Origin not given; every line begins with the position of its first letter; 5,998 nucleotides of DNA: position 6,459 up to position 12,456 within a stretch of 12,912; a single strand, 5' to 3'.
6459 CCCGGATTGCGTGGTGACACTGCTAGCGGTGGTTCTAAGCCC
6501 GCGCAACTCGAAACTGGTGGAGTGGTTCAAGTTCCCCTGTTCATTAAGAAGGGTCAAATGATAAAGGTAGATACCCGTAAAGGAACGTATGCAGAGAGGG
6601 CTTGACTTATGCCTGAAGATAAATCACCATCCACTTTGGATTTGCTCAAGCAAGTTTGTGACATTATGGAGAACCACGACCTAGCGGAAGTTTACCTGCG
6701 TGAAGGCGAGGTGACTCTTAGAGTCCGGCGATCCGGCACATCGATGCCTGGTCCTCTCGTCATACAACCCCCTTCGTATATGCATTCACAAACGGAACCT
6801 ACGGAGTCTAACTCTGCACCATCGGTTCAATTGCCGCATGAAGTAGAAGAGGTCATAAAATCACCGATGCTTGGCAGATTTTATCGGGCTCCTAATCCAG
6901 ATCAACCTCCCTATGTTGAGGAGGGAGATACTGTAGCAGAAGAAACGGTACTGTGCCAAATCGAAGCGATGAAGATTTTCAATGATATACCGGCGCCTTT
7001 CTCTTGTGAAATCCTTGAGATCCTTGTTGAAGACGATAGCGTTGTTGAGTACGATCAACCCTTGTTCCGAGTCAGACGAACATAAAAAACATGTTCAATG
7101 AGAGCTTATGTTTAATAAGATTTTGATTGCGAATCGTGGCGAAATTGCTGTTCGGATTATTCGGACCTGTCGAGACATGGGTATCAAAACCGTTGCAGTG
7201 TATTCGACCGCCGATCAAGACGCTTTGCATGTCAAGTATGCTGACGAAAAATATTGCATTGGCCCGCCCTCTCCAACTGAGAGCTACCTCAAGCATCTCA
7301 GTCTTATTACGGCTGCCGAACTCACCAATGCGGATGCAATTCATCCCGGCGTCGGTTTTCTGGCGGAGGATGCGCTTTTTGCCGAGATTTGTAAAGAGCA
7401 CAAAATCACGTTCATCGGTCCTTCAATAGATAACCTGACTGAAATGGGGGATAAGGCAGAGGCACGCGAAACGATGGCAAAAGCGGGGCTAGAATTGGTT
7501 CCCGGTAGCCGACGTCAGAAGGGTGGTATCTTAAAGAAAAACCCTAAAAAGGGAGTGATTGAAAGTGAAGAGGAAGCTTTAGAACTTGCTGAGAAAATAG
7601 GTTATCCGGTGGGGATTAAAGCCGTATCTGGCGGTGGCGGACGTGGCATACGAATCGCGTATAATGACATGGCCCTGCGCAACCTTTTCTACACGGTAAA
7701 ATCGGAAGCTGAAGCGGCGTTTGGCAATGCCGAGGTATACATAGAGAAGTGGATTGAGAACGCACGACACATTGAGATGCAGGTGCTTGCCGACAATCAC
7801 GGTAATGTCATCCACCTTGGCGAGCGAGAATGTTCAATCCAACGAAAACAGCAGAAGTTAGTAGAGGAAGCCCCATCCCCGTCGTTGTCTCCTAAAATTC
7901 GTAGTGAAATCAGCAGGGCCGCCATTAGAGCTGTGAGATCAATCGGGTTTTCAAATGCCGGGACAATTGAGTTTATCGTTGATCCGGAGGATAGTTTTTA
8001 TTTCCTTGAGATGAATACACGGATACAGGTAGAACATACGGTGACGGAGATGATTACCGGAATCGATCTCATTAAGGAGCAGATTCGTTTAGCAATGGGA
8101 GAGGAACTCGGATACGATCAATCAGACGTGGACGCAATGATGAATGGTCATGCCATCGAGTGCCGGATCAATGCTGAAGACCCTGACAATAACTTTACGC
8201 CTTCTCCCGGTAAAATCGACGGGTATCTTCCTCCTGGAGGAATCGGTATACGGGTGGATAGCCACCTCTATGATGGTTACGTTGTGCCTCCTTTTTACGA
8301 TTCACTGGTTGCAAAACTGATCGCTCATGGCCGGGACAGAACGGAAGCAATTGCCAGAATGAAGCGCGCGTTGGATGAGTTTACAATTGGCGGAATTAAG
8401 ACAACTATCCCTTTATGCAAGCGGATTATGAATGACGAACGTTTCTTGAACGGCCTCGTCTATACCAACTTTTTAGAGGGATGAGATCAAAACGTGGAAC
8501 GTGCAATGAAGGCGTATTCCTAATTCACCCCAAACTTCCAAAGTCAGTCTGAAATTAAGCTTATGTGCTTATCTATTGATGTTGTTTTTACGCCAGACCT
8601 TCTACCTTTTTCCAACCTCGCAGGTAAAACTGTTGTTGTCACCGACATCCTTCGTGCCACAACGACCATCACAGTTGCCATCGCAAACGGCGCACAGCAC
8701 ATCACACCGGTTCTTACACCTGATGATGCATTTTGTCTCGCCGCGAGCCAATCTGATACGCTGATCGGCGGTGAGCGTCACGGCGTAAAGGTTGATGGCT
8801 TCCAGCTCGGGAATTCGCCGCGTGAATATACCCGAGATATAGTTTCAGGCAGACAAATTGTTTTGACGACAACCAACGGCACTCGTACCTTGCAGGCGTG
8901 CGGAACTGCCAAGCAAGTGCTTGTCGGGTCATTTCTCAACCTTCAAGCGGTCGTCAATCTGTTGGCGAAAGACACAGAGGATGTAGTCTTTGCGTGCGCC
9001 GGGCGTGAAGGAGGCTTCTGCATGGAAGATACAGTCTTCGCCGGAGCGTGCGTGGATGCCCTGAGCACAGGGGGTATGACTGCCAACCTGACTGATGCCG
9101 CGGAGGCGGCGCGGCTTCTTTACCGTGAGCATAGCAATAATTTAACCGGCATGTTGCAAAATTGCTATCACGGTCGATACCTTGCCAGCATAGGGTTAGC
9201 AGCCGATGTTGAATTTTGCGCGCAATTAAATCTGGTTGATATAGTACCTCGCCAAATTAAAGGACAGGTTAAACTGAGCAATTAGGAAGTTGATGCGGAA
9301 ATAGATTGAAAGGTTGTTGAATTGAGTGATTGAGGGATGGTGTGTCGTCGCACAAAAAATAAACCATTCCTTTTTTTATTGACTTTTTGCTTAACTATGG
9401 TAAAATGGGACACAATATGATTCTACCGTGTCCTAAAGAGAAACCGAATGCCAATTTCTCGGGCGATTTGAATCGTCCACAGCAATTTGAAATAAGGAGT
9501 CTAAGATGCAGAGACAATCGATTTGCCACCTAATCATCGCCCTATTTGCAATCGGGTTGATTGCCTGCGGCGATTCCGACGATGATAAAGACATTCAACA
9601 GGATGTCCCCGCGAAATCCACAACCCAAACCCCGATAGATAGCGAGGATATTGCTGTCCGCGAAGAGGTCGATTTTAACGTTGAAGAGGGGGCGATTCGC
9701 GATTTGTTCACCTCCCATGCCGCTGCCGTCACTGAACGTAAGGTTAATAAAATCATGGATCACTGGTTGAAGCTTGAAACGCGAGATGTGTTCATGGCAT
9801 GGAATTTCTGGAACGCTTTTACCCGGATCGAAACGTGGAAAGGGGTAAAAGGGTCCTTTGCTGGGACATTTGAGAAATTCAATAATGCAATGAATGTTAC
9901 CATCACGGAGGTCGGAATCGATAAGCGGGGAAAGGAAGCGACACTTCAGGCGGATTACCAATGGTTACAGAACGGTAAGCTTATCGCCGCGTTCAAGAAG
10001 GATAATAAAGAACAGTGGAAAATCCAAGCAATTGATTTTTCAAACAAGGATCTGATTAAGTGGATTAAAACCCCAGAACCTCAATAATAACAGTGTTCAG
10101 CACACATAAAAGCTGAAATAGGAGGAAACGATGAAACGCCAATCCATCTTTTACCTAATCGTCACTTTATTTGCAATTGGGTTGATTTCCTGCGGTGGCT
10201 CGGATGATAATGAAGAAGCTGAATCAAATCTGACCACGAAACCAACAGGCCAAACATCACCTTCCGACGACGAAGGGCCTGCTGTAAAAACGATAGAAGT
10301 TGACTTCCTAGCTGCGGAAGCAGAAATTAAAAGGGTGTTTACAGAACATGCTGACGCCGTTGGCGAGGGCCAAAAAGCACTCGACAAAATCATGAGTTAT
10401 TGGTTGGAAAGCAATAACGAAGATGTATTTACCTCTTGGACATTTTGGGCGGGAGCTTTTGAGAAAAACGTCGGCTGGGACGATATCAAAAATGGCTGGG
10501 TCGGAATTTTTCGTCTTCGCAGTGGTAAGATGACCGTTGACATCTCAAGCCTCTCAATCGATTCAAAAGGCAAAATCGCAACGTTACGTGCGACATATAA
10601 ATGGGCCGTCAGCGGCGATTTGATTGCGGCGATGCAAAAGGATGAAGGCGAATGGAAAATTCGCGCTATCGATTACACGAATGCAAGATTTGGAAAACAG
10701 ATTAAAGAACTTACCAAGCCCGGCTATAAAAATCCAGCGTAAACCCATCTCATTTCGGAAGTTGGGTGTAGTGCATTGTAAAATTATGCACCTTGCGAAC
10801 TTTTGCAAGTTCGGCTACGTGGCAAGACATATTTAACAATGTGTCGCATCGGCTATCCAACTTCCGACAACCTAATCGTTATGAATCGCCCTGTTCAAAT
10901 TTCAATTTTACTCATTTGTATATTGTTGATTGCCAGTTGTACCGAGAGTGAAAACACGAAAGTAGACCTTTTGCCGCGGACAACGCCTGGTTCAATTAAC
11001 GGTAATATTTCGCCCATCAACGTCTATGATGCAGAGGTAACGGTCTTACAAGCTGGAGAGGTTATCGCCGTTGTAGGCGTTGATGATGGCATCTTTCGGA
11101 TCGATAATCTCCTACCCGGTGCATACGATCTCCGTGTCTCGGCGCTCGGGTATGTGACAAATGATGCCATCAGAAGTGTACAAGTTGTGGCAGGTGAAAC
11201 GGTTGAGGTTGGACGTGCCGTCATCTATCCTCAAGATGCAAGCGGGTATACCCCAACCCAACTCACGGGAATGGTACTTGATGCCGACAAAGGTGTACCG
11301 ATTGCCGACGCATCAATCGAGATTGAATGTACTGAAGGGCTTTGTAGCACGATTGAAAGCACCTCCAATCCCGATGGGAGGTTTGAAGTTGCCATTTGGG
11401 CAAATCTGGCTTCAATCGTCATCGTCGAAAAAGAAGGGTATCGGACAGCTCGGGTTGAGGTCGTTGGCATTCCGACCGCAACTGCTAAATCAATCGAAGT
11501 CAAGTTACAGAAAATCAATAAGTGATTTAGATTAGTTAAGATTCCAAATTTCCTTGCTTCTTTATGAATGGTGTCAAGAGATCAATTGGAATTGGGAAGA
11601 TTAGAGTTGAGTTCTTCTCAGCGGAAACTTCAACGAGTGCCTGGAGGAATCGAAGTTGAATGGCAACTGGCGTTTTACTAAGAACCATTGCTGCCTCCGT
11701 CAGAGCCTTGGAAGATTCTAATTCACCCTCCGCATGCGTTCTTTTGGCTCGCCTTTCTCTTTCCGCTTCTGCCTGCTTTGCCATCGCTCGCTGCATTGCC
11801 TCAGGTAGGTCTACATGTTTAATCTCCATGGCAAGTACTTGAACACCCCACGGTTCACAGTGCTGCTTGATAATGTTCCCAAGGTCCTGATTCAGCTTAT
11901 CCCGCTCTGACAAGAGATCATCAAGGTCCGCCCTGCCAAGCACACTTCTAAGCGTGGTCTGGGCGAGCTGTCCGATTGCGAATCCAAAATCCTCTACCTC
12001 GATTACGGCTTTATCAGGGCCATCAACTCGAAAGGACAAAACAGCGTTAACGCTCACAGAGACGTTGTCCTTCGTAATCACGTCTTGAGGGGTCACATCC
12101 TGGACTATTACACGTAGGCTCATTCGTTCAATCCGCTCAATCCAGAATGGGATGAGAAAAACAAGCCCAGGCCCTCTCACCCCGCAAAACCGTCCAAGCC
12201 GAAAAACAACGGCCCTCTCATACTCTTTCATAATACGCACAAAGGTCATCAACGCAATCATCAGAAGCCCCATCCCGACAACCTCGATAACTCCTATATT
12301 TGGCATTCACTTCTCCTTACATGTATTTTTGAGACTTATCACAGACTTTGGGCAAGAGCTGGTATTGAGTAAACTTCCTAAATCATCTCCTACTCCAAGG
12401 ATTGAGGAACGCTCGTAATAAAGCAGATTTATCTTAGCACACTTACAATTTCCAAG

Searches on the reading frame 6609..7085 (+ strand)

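Call 109: search_protein_families(library=pfam, proteins=[window:6609-7085:+], max_evalue=0.001)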
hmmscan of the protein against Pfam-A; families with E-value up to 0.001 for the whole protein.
window:6609-7085:+ (158 aa): 1 family
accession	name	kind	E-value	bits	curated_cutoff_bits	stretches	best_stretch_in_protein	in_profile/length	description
PF00364.28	Biotin_lipoyl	-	1e-18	67.3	22.1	1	82-154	2-72/73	Biotin-requiring enzyme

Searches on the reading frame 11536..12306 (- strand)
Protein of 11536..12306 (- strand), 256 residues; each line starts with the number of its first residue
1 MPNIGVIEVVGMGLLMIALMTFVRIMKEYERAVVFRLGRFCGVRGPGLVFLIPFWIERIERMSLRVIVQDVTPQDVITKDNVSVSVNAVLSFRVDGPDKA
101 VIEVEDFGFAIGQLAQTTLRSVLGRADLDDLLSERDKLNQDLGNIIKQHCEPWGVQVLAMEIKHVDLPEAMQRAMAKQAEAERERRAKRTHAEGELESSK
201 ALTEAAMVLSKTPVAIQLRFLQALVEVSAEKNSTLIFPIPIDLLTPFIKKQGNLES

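Call 109: search_protein_families(library=pfam, proteins=[window:11536-12306:-], max_evalue=0.001)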
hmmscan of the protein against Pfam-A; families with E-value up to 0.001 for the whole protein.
window:11536-12306:- (256 aa): 2 families
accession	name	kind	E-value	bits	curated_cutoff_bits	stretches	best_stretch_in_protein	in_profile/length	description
PF01145.31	Band_7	-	1.9e-38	132.7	23.6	1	25-195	2-175/176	SPFH domain / Band 7 family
PF13421.11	Band_7_1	-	0.00022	21.3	24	1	104-180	130-208/211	SPFH domain-Band 7 family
